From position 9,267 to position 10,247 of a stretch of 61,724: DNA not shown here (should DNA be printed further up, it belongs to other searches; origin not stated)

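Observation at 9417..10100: panB carries an in-frame deletion of about 40 codons that removes the catalytic Glu strand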

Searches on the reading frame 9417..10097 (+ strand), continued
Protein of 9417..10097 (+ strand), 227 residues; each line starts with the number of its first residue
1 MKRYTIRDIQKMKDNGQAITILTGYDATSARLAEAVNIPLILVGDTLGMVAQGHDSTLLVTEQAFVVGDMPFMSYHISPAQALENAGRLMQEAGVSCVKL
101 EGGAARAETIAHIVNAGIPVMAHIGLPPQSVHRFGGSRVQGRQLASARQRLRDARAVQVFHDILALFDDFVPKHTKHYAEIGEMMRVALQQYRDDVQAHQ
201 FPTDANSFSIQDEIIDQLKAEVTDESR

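Call 13: find_encoding_contigs(protein=P0121, flank=10000)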
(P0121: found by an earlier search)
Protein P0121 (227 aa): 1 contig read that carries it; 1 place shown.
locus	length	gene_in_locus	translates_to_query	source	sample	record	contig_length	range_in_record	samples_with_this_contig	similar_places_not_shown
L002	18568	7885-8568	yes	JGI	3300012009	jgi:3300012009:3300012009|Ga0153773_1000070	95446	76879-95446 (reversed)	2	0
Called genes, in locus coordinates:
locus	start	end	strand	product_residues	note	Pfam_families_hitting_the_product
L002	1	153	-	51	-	?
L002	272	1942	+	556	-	PF21850:DUF6909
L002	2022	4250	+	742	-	PF01315:Ald_Xan_dh_C, PF02738:MoCoBD_1, PF20256:MoCoBD_2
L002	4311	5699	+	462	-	PF19842:YqeC, PF12804:NTP_transf_3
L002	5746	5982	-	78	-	-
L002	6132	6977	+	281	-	PF01048:PNP_UDP_1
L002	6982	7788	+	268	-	-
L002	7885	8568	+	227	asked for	PF02548:Pantoate_transf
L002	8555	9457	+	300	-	PF02569:Pantoate_ligase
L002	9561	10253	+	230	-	PF04298:Zn_peptidase_2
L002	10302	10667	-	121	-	PF00072:Response_reg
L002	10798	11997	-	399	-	PF00108:Thiolase_N (weak), PF08392:FAE1_CUT1_RppA (faint), PF08545:ACP_syn_III, PF08541:ACP_syn_III_C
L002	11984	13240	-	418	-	PF00109:ketoacyl-synt, PF02801:Ketoacyl-synt_C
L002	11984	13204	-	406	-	PF00109:ketoacyl-synt, PF02801:Ketoacyl-synt_C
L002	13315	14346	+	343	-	PF05368:NmrA, PF01073:3Beta_HSD, PF01370:Epimerase, PF02719:Polysacc_synt_2 (weak), PF07993:NAD_binding_4 (faint), PF13460:NAD_binding_10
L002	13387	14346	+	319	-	PF01073:3Beta_HSD, PF01370:Epimerase, PF02719:Polysacc_synt_2 (weak), PF05368:NmrA, PF07993:NAD_binding_4 (faint), PF13460:NAD_binding_10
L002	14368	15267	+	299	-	-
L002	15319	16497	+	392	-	PF02746:MR_MLE_N, PF26685:DUF8230_C, PF13378:MR_MLE_C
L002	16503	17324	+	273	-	PF03807:F420_oxidored, PF14748:P5CR_dimer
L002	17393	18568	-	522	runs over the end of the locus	PF00171:Aldedh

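Call 18: find_related_loci(query=P0002, collection=genome_contigs, flank=3000)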
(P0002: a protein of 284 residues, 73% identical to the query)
Query P0002 (284 aa) in genome_contigs; peptide patterns used: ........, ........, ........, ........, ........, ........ (x = any residue, [..] = any of these).
284 stretches matched a pattern; 50 encode a relative of the query (tblastn E <= 1e-3); 50 distinct loci.
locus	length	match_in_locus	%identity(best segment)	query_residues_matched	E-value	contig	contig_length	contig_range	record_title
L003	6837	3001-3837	76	1-279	6e-143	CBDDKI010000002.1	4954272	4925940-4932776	MAG: Phototrophicaceae bacterium isolate 9a07bd8a-3de6-4a65-a639-7fba091dd586 genome assembly, contig: contig_2, whole g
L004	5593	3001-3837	75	1-279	9e-143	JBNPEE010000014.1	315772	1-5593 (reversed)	MAG: Anaerolineae bacterium isolate fr_S2C258 S2CNODE_8_length_315772_cov_8_045386, whole genome shotgun sequence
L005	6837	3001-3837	76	1-279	3e-142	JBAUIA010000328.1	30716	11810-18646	MAG: Phototrophicaceae bacterium isolate MFD03253_ilm_asm_bin6 k127_7061, whole genome shotgun sequence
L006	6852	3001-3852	72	1-284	2e-139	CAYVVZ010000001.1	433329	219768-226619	MAG TPA_asm: uncultured Anaerolineaceae bacterium isolate SRP141376_co5_126 genome assembly, contig: NODE_8_length_43332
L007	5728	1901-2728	74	3-278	7e-139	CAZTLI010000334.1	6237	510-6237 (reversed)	MAG TPA_asm: uncultured Anaerolineaceae bacterium isolate SRP323723_co1_139 genome assembly, contig: NODE_10777_length_6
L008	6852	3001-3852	71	1-284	7e-138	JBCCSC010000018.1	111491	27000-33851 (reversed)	MAG: Chloroflexota bacterium isolate P01_D01_bin.47 k141_183316_length_111491_cov_12.2066, whole genome shotgun sequence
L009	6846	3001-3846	70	3-284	1e-137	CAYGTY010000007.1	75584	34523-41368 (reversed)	MAG TPA_asm: uncultured Anaerolineaceae bacterium isolate ERP117304_co3_241 genome assembly, contig: NODE_501_length_755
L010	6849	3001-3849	71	1-283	3e-135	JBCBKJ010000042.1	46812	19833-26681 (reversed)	MAG: Chloroflexota bacterium isolate J06627_21 NODE_42_length_46812_cov_10.145886, whole genome shotgun sequence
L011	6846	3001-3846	68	3-284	3e-133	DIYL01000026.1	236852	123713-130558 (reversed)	MAG TPA_asm: Anaerolineales bacterium UBA6055 UBA6055_contig_131, whole genome shotgun sequence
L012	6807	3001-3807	68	3-271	1e-124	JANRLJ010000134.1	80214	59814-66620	MAG: bacterium isolate bins.192 k141_1110254, whole genome shotgun sequence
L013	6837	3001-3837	68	1-279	1e-124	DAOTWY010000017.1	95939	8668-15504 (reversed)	MAG TPA_asm: Anaerolineae bacterium isolate H16_184 k91_23050, whole genome shotgun sequence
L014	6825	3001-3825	57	3-277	1e-107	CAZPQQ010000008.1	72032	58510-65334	MAG TPA_asm: uncultured Dehalococcoidia bacterium isolate SRP308112_co1_348 genome assembly, contig: NODE_283_length_720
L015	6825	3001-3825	58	3-277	7e-112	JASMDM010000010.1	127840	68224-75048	MAG: SAR202 cluster bacterium isolate ETNP3_MAG_40 c_000000125045, whole genome shotgun sequence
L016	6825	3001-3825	57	3-277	2e-104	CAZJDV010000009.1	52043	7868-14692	MAG TPA_asm: uncultured Dehalococcoidia bacterium isolate SRP308112_co1_387 genome assembly, contig: NODE_622_length_520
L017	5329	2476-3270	55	3-267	2e-98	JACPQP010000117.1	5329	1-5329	MAG: Chloroflexi bacterium isolate NC_groundwater_656_Ag_B-0.1um_68_36 B_1_S1_Biohub_coassembly_k141_934940, whole genom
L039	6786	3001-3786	48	10-271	9e-76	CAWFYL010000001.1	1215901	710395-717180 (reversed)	MAG: uncultured Acidimicrobiia bacterium isolate MFD05442.bin.1.317 genome assembly, contig: contig_13875, whole genome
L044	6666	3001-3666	52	16-238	3e-72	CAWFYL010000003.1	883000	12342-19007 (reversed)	MAG: uncultured Acidimicrobiia bacterium isolate MFD05442.bin.1.317 genome assembly, contig: contig_14251, whole genome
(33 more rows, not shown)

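Call 19: find_related_loci(query=window:9417-10097:+, collection=metagenome_contigs, flank=4000)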
Query window:9417-10097:+ (227 aa) in metagenome_contigs; peptide patterns used: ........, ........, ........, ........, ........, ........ (x = any residue, [..] = any of these).
600 stretches matched a pattern (row limit reached: there are more); 591 encode a relative of the query (tblastn E <= 1e-3); the best 80 are kept; 80 distinct loci.
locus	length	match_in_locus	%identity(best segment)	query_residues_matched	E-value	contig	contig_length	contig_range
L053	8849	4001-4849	54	1-226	2e-90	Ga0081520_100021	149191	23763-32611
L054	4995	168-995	48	3-221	4e-75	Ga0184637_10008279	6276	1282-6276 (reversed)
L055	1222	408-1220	46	1-214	2e-75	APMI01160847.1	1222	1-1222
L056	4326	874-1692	41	3-218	1e-66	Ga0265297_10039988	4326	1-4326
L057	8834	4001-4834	42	1-222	1e-66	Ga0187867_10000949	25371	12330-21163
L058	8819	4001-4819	44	3-218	9e-67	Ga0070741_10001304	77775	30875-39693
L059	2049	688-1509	42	3-219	2e-68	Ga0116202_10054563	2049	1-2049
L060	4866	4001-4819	44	3-218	3e-66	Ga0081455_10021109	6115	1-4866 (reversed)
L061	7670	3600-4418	44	3-218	2e-66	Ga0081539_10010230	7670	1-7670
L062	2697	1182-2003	41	3-219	4e-67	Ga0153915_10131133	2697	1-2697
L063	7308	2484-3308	43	1-218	1e-65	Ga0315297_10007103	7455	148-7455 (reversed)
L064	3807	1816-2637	41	3-219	9e-66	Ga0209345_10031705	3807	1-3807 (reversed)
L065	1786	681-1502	42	3-219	1e-67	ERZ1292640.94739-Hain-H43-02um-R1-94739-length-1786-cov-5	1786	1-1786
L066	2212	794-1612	41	3-218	5e-66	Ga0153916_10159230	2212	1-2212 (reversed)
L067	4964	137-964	42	1-219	1e-64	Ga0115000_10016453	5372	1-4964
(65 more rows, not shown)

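Call 36: search_protein_families(library=pfam, proteins=[L003:2108-3001:+], max_evalue=0.01)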
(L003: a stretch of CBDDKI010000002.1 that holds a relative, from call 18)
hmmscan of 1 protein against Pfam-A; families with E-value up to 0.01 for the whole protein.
L003:2108-3001:+ (298 aa): 7 families
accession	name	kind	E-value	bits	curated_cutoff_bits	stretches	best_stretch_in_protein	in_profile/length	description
PF10728.14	DUF2520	-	2.4e-32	111.8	25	1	149-274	2-123/125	Domain of unknown function (DUF2520)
PF03807.23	F420_oxidored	-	2.6e-15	57.2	21.6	1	19-107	2-91/94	NADP oxidoreductase coenzyme F420-dependent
PF10727.15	Rossmann-like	-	5.2e-14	52.6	23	1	18-131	16-131/131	Rossmann-like domain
PF03446.21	NAD_binding_2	-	1.5e-09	38.5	21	1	19-87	2-68/161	NAD binding domain of 6-phosphogluconate dehydrogenase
PF01488.26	Shikimate_DH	-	1.5e-07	32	24.3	1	20-83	16-84/138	Shikimate / quinate 5-dehydrogenase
PF02826.25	2-Hacid_dh_C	-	0.00087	19.2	25.1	1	17-82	37-99/178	D-isomer specific 2-hydroxyacid dehydrogenase, NAD binding domain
PF01408.29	GFO_IDH_MocA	-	0.0013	19.8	24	1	20-83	4-71/120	Oxidoreductase family, NAD-binding Rossmann fold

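Call 37: search_protein_families(library=ncbifam, proteins=[L003:2108-3001:+, window:9417-10097:+], max_evalue=0.01)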
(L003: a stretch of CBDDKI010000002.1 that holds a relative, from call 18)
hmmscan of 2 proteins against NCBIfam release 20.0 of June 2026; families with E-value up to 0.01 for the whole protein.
L003:2108-3001:+ (298 aa): 21 families
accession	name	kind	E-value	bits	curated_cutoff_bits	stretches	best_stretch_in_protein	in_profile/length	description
TIGR01505.1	tartro_sem_red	equivalog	1.1e-06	28.1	340.75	1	19-111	2-96/291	2-hydroxy-3-oxopropionate reductase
NF006409.0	PRK08655.1-3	equivalog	4e-06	26.6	310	1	23-232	8-212/290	prephenate dehydrogenase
NF011633.0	PRK15059.1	equivalog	8.8e-06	25.1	451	1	19-222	3-205/292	2-hydroxy-3-oxopropionate reductase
NF008592.0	PRK11559.1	equivalog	1.1e-05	24.9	397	1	18-85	4-69/296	2-hydroxy-3-oxopropionate reductase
NF000744.0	PRK00045.1-3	equivalog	1.8e-05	23.8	429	1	21-67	190-236/447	glutamyl-tRNA reductase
TIGR00112.1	proC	equivalog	2.1e-05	24.3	196.75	1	19-121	1-107/263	pyrroline-5-carboxylate reductase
NF009830.0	PRK13304.1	equivalog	2.7e-05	23.8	267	1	19-92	4-79/265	aspartate dehydrogenase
NF005814.0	PRK07680.1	equivalog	3.6e-05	23.1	278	1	19-98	3-86/275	late competence protein ComER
NF000752.0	PRK00045.4-2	equivalog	5.6e-05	22.5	381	1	19-122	184-287/412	glutamyl-tRNA reductase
NF005694.0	PRK07502.1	equivalog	9.5e-05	21.8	409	1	18-141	8-132/310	prephenate/arogenate dehydrogenase family protein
NF007039.0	PRK09496.3-2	equivalog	0.00098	18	293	1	22-85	6-66/446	Trk system potassium transporter TrkA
TIGR01035.1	hemA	equivalog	0.0011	18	209.55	1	21-79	185-245/416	glutamyl-tRNA reductase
NF011381.1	PRK14806.1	equivalog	0.0014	16.9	902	1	19-140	6-129/733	bifunctional prephenate dehydrogenase/3-phosphoshikimate 1-carboxyvinyltransferase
TIGR02964.1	xanthine_xdhC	equivalog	0.0017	18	161.6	1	10-99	94-188/246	xanthine dehydrogenase accessory protein XdhC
NF005105.0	PRK06545.1-3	equivalog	0.0017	17.2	524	1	19-116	5-104/367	prephenate dehydrogenase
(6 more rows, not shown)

window:9417-10097:+ (227 aa): 2 families
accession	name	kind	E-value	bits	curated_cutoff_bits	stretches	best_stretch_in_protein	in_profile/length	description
NF001452.0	PRK00311.1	subfamily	4e-66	223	272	2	2-158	3-174/267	3-methyl-2-oxobutanoate hydroxymethyltransferase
TIGR00222.1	panB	equivalog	2.6e-52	178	207.55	2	3-157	3-170/264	3-methyl-2-oxobutanoate hydroxymethyltransferase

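Call 42: predict_structure(alignment_id=A3)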
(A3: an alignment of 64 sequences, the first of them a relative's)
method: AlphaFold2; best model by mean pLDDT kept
length: 284 residues; sequences in the alignment: 64
mean_pLDDT: 85.9   pTM: 0.79
mean pLDDT of the five models: 85.9, 84.3, 82.0, 80.6, 80.0
residues with pLDDT >= 90: 146; 70-90: 102; 50-70: 28; < 50: 8
segments of 3 or more residues with pLDDT < 50: 144-150
pLDDT, mean of each block of 10 residues (from residue 1): 92 96 91 92 78 59 94 96 89 91 97 93 96 95 45 70 92 98 90 97 90 87 71 79 85 88 82 82 65
secondary structure, 60 per line:
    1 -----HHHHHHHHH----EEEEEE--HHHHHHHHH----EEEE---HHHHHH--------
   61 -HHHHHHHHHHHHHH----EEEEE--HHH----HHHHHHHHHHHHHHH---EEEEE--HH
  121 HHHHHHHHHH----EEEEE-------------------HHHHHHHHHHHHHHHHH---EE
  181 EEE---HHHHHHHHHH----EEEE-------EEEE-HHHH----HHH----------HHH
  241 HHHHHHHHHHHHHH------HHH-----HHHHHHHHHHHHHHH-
elements in order: H6-14 E19-24 H27-35 E40-43 H47-52 H62-75 E80-84 H94-108 E112-116 H119-130 E135-139 H159-175 E179-183 H187-196 E201-204 E212-215 H217-220 H238-254 H269-283

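Call 43: predict_structure(alignment_id=A4)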
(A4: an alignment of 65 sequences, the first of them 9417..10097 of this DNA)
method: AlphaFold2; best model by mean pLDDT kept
length: 227 residues; sequences in the alignment: 65
mean_pLDDT: 60.2   pTM: 0.45
mean pLDDT of the five models: 60.2, 59.9, 58.6, 58.2, 53.1
residues with pLDDT >= 90: 4; 70-90: 89; 50-70: 59; < 50: 75
segments of 3 or more residues with pLDDT < 50: 44-64, 124-147, 153-177
pLDDT, mean of each block of 10 residues (from residue 1): 71 84 65 78 42 28 52 62 82 68 71 81 45 27 45 37 30 46 81 89 70 72 62
secondary structure, 60 per line:
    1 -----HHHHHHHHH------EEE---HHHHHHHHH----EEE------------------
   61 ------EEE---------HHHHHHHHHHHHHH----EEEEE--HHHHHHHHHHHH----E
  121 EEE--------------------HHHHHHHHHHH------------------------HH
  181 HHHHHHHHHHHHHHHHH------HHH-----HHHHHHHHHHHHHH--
elements in order: H6-14 E21-23 H27-35 E40-42 E67-69 H79-92 E97-101 H104-115 E120-123 H144-154 H179-197 H212-225
